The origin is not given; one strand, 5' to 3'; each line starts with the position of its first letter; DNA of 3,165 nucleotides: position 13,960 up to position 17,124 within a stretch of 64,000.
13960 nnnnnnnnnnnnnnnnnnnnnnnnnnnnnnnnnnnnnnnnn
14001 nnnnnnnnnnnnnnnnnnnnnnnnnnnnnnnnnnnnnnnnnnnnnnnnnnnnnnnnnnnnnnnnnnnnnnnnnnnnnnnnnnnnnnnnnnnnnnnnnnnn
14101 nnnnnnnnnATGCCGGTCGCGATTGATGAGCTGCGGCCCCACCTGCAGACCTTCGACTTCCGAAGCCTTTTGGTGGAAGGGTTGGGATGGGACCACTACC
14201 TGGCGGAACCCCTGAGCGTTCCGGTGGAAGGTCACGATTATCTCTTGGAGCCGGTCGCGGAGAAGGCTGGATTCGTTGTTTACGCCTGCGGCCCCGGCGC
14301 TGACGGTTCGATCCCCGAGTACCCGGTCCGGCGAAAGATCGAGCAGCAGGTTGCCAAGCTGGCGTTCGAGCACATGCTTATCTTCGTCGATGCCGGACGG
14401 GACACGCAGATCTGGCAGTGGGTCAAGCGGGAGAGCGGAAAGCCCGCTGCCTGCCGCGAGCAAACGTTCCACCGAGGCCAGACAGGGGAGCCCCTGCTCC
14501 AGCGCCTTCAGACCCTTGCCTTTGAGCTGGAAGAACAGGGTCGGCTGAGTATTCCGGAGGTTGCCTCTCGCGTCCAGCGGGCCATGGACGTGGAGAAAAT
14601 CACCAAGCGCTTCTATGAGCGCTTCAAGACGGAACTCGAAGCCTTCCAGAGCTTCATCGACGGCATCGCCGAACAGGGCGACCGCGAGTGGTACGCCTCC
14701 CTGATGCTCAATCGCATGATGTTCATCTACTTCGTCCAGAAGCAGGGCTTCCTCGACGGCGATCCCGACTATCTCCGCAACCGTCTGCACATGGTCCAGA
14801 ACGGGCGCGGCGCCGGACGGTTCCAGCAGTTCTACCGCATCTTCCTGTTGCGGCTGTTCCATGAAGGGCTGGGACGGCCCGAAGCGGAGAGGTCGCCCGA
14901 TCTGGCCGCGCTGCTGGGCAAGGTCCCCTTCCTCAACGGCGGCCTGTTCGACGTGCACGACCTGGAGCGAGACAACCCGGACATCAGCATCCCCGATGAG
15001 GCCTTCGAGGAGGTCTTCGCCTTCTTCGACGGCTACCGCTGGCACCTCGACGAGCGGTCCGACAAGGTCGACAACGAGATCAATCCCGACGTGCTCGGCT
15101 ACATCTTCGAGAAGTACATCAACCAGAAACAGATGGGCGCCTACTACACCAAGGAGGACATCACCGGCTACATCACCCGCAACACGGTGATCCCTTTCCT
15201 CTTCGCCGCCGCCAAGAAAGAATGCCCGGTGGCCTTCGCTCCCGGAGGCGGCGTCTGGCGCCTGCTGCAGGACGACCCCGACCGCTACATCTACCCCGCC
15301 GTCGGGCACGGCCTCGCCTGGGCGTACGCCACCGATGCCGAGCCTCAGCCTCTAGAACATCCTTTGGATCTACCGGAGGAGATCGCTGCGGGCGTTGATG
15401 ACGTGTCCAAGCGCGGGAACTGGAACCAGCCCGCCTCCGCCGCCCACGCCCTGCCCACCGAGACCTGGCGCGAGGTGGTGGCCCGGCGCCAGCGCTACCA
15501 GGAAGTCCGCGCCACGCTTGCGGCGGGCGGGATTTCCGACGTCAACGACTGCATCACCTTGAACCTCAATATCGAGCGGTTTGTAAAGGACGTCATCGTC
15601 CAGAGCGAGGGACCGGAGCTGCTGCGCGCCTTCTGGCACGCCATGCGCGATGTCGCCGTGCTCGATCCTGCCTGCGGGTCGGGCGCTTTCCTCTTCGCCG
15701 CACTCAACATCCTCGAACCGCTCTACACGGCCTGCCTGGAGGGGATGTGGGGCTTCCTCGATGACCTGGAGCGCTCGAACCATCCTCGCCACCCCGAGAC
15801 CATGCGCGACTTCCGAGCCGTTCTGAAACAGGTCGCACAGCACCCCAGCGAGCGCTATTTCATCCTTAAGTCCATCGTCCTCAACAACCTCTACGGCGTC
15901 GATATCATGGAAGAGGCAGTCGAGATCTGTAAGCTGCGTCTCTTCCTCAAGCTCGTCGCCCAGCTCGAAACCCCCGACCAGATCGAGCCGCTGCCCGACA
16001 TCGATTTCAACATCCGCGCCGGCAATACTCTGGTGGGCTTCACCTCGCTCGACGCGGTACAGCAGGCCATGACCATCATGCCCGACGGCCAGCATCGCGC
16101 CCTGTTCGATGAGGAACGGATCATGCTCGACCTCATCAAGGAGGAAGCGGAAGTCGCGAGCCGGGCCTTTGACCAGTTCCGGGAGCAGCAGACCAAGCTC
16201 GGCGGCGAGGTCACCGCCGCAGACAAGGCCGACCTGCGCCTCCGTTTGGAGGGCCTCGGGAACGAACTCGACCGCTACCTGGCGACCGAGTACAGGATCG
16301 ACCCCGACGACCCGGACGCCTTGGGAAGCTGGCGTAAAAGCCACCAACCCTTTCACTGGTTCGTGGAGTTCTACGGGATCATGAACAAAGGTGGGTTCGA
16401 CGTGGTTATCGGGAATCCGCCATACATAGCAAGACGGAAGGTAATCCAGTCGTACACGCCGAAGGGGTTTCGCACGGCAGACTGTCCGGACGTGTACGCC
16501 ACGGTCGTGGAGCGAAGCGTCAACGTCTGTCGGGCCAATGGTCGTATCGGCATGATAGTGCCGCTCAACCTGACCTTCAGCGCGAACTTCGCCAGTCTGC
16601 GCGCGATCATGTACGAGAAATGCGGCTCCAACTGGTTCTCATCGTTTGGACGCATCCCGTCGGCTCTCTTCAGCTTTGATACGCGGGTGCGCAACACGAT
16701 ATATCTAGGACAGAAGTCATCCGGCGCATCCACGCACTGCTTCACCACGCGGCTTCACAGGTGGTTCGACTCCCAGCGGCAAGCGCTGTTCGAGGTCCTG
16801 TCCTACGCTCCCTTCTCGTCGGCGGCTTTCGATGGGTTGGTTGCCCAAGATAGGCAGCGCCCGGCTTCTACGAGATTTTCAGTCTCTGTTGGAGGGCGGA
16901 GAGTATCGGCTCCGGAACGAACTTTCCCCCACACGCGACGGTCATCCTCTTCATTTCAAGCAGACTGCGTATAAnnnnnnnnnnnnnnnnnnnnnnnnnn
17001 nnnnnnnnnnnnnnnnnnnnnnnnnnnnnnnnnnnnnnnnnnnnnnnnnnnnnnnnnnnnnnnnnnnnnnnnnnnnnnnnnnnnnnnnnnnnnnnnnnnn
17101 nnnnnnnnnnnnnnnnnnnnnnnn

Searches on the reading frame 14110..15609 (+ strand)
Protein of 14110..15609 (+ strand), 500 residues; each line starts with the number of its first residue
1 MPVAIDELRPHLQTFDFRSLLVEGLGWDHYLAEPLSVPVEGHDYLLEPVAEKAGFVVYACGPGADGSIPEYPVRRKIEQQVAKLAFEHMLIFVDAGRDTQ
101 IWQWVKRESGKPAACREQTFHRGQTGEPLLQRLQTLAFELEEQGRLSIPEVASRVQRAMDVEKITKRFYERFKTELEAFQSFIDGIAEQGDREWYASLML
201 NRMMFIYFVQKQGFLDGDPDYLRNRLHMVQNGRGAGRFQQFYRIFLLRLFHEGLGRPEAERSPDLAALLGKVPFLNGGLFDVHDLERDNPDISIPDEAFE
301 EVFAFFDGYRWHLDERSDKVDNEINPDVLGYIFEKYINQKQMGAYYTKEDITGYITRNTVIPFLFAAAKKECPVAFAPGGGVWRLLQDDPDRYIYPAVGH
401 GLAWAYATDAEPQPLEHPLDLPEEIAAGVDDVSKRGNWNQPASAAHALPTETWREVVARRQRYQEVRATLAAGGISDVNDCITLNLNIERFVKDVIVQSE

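Call 85: find_homologous_proteins(query=window:14110-15609:+, max_evalue=1e-10)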
Query window:14110-15609:+ (500 aa): 2900 proteins with E <= 1e-10 among 8000 candidates; the best 120 are listed.
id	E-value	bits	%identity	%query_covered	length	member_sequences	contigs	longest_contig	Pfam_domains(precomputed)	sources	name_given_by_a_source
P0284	8.4e-295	997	98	88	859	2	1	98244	PF07669.18,PF20473.5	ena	-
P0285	2.2e-272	923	78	100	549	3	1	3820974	-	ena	-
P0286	5.2e-271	918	78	100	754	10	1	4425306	PF07669.18,PF20473.5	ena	-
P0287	4.7e-269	912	79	100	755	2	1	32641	PF07669.18,PF20473.5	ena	-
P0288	8.1e-269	911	78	100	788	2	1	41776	PF07669.18,PF20473.5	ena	-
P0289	8.3e-265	898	77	100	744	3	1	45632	PF25120.2,PF07669.18,PF20473.5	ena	-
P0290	8.3e-265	898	76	100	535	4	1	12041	PF25120.2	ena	-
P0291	3.6e-264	896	76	99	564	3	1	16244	-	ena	-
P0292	5.3e-264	895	76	100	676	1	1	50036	PF20473.5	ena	-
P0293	2.5e-263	893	76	100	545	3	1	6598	PF25120.2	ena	-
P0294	4.2e-263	892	75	100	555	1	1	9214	-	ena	-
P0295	6.5e-263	891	76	100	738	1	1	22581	PF07669.18,PF20473.5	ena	-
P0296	8.9e-263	891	76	100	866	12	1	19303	PF25120.2,PF07669.18,PF20473.5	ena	-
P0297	3.7e-262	889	76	100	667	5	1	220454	PF20473.5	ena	-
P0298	3.3e-261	886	75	100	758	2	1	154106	PF07669.18,PF20473.5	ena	-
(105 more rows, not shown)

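Call 92: predict_structure(alignment_id=A3)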
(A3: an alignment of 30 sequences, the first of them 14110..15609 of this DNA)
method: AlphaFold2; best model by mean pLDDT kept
length: 500 residues; sequences in the alignment: 30
mean_pLDDT: 72.1   pTM: 0.39
mean pLDDT of the five models: 72.1, 69.8, 68.0, 67.8, 63.2
residues with pLDDT >= 90: 113; 70-90: 199; 50-70: 83; < 50: 105
segments of 3 or more residues with pLDDT < 50: 143-190, 192-194, 276-279, 309-354
pLDDT, mean of each block of 10 residues (from residue 1): 81 93 89 89 92 91 90 92 88 94 78 80 91 83 42 37 37 46 45 53 60 67 82 63 78 75 84 57 60 62 58 38 31 33 34 49 74 82 90 88 83 90 90 84 83 83 90 87 80 80
secondary structure, 60 per line:
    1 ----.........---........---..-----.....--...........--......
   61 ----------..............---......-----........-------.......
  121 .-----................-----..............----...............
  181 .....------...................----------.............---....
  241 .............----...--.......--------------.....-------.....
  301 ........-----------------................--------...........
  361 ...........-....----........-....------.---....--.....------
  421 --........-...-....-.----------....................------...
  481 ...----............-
elements in order: H5-13 H17-24 E35-39 E42-52 E55-60 H71-84 E88-93 E99-106 E114-121 H127-142 H148-161 H166-185 H192-210 H221-233 H237-253 H263-269 H284-288 H296-308 H326-341 H350-371 H373-376 H381-388 H390-393 E404-407 E410-414 H423-430 H436-439 H453-471 H478-483 H488-499

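Call 94: fold_search(model_id=the predicted structure, library=pdb)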
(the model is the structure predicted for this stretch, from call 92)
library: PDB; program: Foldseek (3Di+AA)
matches with E <= 10: 472; with E <= 0.001: 0
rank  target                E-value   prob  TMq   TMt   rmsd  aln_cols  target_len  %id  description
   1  4ckn_D                8.7e-03  0.80  0.11  0.24  16.3       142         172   13  Structure of an N-terminal fragment of Leishmania SAS-6 containing parts of its coiled coil domain, F257E mutant (released 2014-03-05)
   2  4ckn_B                1.6e-02  0.77  0.12  0.24  15.4       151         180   13  Structure of an N-terminal fragment of Leishmania SAS-6 containing parts of its coiled coil domain, F257E mutant (released 2014-03-05)
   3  4ckn_C                1.9e-02  0.60  0.11  0.23  15.4       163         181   13  Structure of an N-terminal fragment of Leishmania SAS-6 containing parts of its coiled coil domain, F257E mutant (released 2014-03-05)
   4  4ckn_A                1.9e-02  0.54  0.11  0.22  15.8       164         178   14  Structure of an N-terminal fragment of Leishmania SAS-6 containing parts of its coiled coil domain, F257E mutant (released 2014-03-05)
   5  9y9z_21               7.3e-02  0.30  0.11  0.19  15.4       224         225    8  Cryo-EM structure of conoid fiber from Toxoplasma gondii (24-nm repeat) (released 2025-12-03)
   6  3q0x_B                8.1e-02  0.33  0.11  0.20  17.6       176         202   10  N-terminal coiled-coil dimer domain of C. reinhardtii SAS-6 homolog Bld12p (released 2011-02-09)
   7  4ckp_E                9.5e-02  0.28  0.11  0.20  16.5       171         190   13  Structure of an N-terminal fragment of Leishmania SAS-6 that contains part of its coiled coil domain (released 2014-03-05)
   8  9jsz_J                1.6e-01  0.16  0.11  0.13  14.1       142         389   11  active NbaSPARDA complexes (released 2025-04-02)
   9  3q0x_A                1.9e-01  0.21  0.11  0.20  17.3       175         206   10  N-terminal coiled-coil dimer domain of C. reinhardtii SAS-6 homolog Bld12p (released 2011-02-09)
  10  4ckp_A                2.0e-01  0.18  0.10  0.20  16.2       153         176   12  Structure of an N-terminal fragment of Leishmania SAS-6 that contains part of its coiled coil domain (released 2014-03-05)
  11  6zz8_B                2.2e-01  0.12  0.10  0.16  16.8       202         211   11  MB_CRS6-15 bound to CrSAS-6_6HR (released 2021-07-07)
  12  9y9z_35               3.2e-01  0.18  0.11  0.20  14.4       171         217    6  Cryo-EM structure of conoid fiber from Toxoplasma gondii (24-nm repeat) (released 2025-12-03)
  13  9jt2_F                3.2e-01  0.18  0.10  0.12  16.2       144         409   12  substrate-bound NbaSPARDA complexes (released 2025-04-02)
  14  9y9z_20               3.2e-01  0.14  0.12  0.19  15.2       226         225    9  Cryo-EM structure of conoid fiber from Toxoplasma gondii (24-nm repeat) (released 2025-12-03)
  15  4gfc_A                3.6e-01  0.28  0.07  0.19  13.5        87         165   16  N-terminal coiled-coil dimer of C.elegans SAS-6, crystal form B (released 2013-06-19)
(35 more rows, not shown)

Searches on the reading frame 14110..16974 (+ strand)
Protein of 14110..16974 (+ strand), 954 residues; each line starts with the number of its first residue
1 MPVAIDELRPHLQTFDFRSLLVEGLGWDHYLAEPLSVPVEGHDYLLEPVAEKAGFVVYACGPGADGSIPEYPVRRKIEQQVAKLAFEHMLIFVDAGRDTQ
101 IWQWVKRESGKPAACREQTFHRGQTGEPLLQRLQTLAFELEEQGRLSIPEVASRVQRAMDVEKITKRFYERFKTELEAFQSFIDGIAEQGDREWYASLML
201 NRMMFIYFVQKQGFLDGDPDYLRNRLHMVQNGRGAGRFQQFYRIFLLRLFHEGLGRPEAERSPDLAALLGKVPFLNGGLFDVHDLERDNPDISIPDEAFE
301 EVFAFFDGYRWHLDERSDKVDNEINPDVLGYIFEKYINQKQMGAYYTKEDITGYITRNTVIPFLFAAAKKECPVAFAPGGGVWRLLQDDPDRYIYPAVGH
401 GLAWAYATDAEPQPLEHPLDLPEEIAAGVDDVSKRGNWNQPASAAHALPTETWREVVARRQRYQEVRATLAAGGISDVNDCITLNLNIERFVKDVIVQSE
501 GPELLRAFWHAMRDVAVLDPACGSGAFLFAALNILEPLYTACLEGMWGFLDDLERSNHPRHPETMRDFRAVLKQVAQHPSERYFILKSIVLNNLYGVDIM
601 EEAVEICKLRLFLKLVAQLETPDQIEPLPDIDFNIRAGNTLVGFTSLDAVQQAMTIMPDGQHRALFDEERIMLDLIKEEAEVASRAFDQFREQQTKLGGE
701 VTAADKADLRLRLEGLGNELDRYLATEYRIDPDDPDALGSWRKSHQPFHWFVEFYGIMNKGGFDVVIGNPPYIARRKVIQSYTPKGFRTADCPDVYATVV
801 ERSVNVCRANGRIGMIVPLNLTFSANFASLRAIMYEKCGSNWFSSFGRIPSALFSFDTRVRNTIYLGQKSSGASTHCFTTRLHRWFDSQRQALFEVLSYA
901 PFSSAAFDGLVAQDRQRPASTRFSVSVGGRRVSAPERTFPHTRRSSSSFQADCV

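Call 5: search_protein_families(library=pfam, proteins=[window:14110-16974:+], max_evalue=0.01)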
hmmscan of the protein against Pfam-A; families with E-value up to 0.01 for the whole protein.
window:14110-16974:+ (954 aa): 5 families
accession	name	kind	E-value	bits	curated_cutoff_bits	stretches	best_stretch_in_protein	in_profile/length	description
PF07669.17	Eco57I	-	1.9e-26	93.6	25.3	1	592-840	1-159/171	Eco57I restriction-modification methylase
PF20473.4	MmeI_Mtase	-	6.1e-08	32.6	27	1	503-614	9-85/259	MmeI, DNA-methyltransferase domain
PF02384.22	N6_Mtase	-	8e-05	22.5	20.4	0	513-535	46-68/311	N-6 DNA Methylase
PF25120.1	DUF7814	-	0.00011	22.4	27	1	246-293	122-169/228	Domain of unknown function (DUF7814)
PF01170.24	UPF0020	-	0.00073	19.7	22.3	0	514-609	29-94/197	RMKL-like, methyltransferase domain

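Call 6: search_protein_families(library=padloc, proteins=[window:14110-16974:+], max_evalue=0.01)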
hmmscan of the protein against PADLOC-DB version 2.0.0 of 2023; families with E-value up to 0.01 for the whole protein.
window:14110-16974:+ (954 aa): 53 families (the best 25 are shown)
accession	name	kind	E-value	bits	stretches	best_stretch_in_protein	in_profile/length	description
PDLC03628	REase_MTase_IIG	-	2.8e-283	940.9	1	11-909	11-895/1100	Type IIG restriction enzyme-methyltransferase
PDLC03601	REase_MTase_IIG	-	3.8e-33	112.4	2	156-366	199-409/1110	Type IIG restriction enzyme-methyltransferase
PDLC03612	REase_MTase_IIG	-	2.6e-30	103.4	3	513-647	508-656/1247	Type IIG restriction enzyme-methyltransferase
PDLC02643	DrmMI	-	3.3e-25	86.2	2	514-694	601-769/1347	DrmMI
PDLC03596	REase_MTase_IIG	-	1.3e-24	84.3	2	569-649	566-647/1148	Type IIG restriction enzyme-methyltransferase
PDLC03604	REase_MTase_IIG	-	1.7e-23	80.6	2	745-836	517-617/1011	Type IIG restriction enzyme-methyltransferase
PDLC03609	REase_MTase_IIG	-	1.5e-17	60.8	2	744-817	539-615/1066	Type IIG restriction enzyme-methyltransferase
PDLC03629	REase_MTase_IIG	-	1.8e-16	57.2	2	507-649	428-541/1182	Type IIG restriction enzyme-methyltransferase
PDLC02523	PglX|PglXI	-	2.5e-16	56.7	2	751-841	550-640/1428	PglX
PDLC02638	DrmMI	-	6e-16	55.8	2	514-709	599-778/935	DrmMI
PDLC02646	DrmMI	-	4e-15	53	2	586-707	46-158/792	DrmMI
PDLC02521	PglX|PglXI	-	3.1e-14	49.9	2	585-837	343-558/1174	PglX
PDLC03335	MTase_II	-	4.4e-14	50.1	1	759-836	192-274/607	Type II methyltransferase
PDLC02644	DrmMI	-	6.1e-14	48.9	2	512-667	108-252/988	DrmMI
PDLC02527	PglX|PglXI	-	1.4e-13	47.5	2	513-614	302-390/1332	PglX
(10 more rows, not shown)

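Call 7: search_protein_families(library=ncbifam, proteins=[window:14110-16974:+], max_evalue=0.01)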
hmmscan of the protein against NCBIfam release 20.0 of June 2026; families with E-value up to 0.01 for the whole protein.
window:14110-16974:+ (954 aa): 8 families
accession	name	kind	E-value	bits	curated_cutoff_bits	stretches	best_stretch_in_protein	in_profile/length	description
NF033452.1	BREX_1_MTaseX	exception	6.4e-20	70.7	500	1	511-837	311-584/1210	BREX-1 system adenine-specific DNA-methyltransferase PglX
NF033455.1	BREX_6_MTaseX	exception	2.2e-19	68.6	900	2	461-615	277-400/1319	BREX-6 system adenine-specific DNA-methyltransferase PglX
NF033454.1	BREX_5_MTaseX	exception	3.4e-12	44.8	900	2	582-846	335-588/1404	BREX-5 system adenine-specific DNA-methyltransferase PglX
NF033451.1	BREX_2_MTaseX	equivalog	4.1e-07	28.1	400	0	573-653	248-327/1185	BREX-2 system adenine-specific DNA-methyltransferase PglX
TIGR03534.1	RF_mod_PrmC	equivalog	0.0019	17.7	199.1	0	758-777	152-171/253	peptide chain release factor N(5)-glutamine methyltransferase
NF047738.1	antiphage_MADS2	equivalog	0.0021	16.4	720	0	515-536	333-354/654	methylation-associated defense system DNA methyltransferase MAD2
NF008748.0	PRK11783.1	equivalog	0.0061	14.8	466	0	504-608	184-275/704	bifunctional 23S rRNA (guanine(2069)-N(7))-methyltransferase RlmK/23S rRNA (guanine(2445)-N(2))-methyltransferase RlmL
TIGR02987.1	met_A_Alw26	exception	0.0062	15.3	353.5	0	514-535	32-53/523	Alw26I/Eco31I/Esp3I family type II restriction adenine-specific DNA-methyltransferase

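Call 79: search_dna_similar(query=window:14110-16848:+, collection=plasmids, mode=protein, max_evalue=1e-20, max_rows=15)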
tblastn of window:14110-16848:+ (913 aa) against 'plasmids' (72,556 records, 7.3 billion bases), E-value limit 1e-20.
Records with a match: 33; places in all: 38; records where one place covers at least 80% of the query: 6.
Best place of each record, by identity: <60% 33.
By first word of the organism name: Synechocystis 6; Halorussus 4; Haloarcula 3; Halobaculum 3; Halorubrum 3; Calothrix 2; Picosynechococcus 1; Pelobacter 1; Nostoc 1; Anabaena 1; and 8 more.
By predicted mobility (MOB-suite, as given by PLSDB): non-mobilizable 30; mobilizable 2; conjugative 1.
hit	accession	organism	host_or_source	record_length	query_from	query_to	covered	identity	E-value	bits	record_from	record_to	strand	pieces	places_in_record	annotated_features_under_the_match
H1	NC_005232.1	Synechocystis sp. PCC 6803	-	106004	9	913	99%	48.6%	0e+0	839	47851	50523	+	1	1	DNA methyltransferase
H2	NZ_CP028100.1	Synechocystis sp. IPPAS B-1465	axenic culture,Synechocystis sp. GT-L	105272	9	913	99%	48.6%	0e+0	839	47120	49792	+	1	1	DNA methyltransferase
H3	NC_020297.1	Synechocystis sp. PCC 6803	-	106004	9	913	99%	48.6%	0e+0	839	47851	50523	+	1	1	DNA methyltransferase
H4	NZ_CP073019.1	Synechocystis sp. PCC 6803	cell culture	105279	9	913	99%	48.6%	0e+0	839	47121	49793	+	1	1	DNA methyltransferase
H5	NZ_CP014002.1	Picosynechococcus sp. PCC 73109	cell culture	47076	11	894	97%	49.1%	0e+0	825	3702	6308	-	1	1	DNA methyltransferase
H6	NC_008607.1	Pelobacter propionicus DSM 2379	-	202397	12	900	97%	45.4%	0e+0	712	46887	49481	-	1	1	DNA methyltransferase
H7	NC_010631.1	Nostoc punctiforme PCC 73102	-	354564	1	772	72%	36.1%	3e-71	397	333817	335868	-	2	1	RNA-binding domain-containing protein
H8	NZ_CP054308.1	Synechocystis sp. PCC 7338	cell culture,Tidal pool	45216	9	772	67%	39.0%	3e-74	409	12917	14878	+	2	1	DNA methyltransferase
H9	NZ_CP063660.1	Synechocystis sp. PCC 7339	cell culture,Tidal pool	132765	9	772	67%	38.9%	3e-74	409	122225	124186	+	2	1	DNA methyltransferase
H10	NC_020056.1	Anabaena cylindrica PCC 7122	water, most likely pond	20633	7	772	70%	37.1%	2e-71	408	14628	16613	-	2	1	DNA methyltransferase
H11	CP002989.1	halophilic archaeon DL31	-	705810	45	875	76%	29.7%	5e-32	277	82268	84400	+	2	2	hypothetical protein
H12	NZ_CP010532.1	Haloarcula sp. CBA1115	monoisolate,Solar salt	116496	6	772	69%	31.7%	8e-33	276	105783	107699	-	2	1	DNA methyltransferase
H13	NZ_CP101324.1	Natronomonas gomsonensis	cell culture,sediment of a solar saltern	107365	41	785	67%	32.6%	9e-33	271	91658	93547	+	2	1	DNA methyltransferase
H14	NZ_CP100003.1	Halorussus vallis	cell culture,saline soil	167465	41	785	67%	32.6%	3e-32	272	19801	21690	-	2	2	DNA methyltransferase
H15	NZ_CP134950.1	Halobaculum sp. XH14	cell culture,sediment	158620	41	785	67%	32.1%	2e-30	264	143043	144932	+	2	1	DNA methyltransferase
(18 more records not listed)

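Call 80: get_annotated_region(hit=H1, flank=9000)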
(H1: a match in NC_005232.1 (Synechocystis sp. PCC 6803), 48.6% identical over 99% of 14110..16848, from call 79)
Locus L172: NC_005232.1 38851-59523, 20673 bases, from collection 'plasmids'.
description: Synechocystis sp. PCC 6803 plasmid pSYSX, complete sequence
organism: Synechocystis sp. PCC 6803 (NCBI taxid 1148)
taxonomy: Bacteria; Cyanobacteriota; Cyanophyceae; Synechococcales; Merismopediaceae; Synechocystis; Synechocystis sp. PCC 6803
host: -; source: -; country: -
typing (MOB-suite, as given by PLSDB): non-mobilizable
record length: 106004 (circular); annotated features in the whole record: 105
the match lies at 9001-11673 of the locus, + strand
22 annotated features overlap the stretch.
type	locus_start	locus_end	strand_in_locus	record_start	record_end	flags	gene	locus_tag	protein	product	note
CDS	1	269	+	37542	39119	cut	-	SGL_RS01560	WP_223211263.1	efflux RND transporter periplasmic adaptor subunit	GO:0006810 - transport [Evidence IEA]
CDS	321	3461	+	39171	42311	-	-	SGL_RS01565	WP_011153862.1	CusA/CzcA family heavy metal efflux RND transporter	-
CDS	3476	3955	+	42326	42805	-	-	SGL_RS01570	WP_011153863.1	hypothetical protein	-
CDS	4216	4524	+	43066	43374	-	-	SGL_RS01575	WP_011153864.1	hypothetical protein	-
CDS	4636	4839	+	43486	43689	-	-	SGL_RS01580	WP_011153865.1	hypothetical protein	-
CDS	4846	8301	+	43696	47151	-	-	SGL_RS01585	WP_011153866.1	helicase-related protein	-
CDS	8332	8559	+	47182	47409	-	-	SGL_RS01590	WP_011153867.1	hypothetical protein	-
CDS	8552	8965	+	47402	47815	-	-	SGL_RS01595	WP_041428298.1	type II toxin-antitoxin system VapC family toxin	-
CDS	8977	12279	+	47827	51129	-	-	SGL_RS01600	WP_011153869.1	DNA methyltransferase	-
CDS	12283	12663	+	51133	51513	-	-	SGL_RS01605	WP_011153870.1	DUF2513 domain-containing protein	-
CDS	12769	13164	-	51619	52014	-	-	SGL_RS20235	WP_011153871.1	DUF6527 family protein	-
CDS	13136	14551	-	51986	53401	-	-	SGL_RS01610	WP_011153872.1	ThiF family adenylyltransferase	-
CDS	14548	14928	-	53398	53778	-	-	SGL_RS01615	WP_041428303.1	E2/UBC family protein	-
CDS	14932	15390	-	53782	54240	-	-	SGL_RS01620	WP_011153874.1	multiubiquitin domain-containing protein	-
CDS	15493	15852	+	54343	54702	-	-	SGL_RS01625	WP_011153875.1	helix-turn-helix transcriptional regulator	-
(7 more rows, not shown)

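Call 81: get_annotated_region(hit=H6, flank=9000)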
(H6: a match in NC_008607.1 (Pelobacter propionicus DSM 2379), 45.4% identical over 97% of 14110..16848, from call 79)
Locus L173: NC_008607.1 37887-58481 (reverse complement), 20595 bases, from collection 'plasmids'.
description: Pelobacter propionicus DSM 2379 plasmid pPRO1, complete sequence
organism: Pelobacter propionicus DSM 2379 (NCBI taxid 338966)
taxonomy: Bacteria; Thermodesulfobacteriota; Desulfuromonadia; Desulfuromonadales; Desulfuromonadaceae; Pelobacter; Pelobacter propionicus; Pelobacter propionicus DSM 2379
host: -; source: -; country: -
typing (MOB-suite, as given by PLSDB): non-mobilizable; replicon rep_cluster_1677; mating-pair formation MPF_F
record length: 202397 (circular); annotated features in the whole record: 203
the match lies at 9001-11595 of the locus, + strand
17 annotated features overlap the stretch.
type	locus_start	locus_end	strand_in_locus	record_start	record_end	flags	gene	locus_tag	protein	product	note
CDS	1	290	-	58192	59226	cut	-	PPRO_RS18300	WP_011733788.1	IS630 family transposase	-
CDS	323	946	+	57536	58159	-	-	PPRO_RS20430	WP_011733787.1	high-affinity nickel-transporter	-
CDS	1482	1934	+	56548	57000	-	-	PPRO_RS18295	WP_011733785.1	hypothetical protein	-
CDS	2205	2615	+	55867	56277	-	-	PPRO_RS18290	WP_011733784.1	hypothetical protein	-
CDS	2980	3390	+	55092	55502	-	bamE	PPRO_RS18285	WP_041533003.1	outer membrane protein assembly factor BamE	-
CDS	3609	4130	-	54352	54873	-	-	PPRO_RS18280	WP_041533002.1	DUF2846 domain-containing protein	-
CDS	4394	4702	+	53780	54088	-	-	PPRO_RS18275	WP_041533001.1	helix-turn-helix domain-containing protein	-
CDS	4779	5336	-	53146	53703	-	-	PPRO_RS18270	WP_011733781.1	recombinase family protein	GO:0006310 - DNA recombination [Evidence IEA]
CDS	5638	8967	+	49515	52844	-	-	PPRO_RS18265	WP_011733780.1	helicase-related protein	-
CDS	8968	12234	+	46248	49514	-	-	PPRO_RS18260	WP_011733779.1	DNA methyltransferase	-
CDS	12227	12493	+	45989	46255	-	-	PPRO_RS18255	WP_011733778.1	hypothetical protein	-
CDS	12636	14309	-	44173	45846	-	-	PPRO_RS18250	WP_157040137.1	hypothetical protein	-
CDS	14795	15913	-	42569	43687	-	-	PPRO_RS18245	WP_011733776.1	XRE family transcriptional regulator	-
CDS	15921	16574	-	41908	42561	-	-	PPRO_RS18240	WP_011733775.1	hypothetical protein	-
CDS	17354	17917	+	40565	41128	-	-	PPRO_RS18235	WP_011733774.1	thermonuclease family protein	-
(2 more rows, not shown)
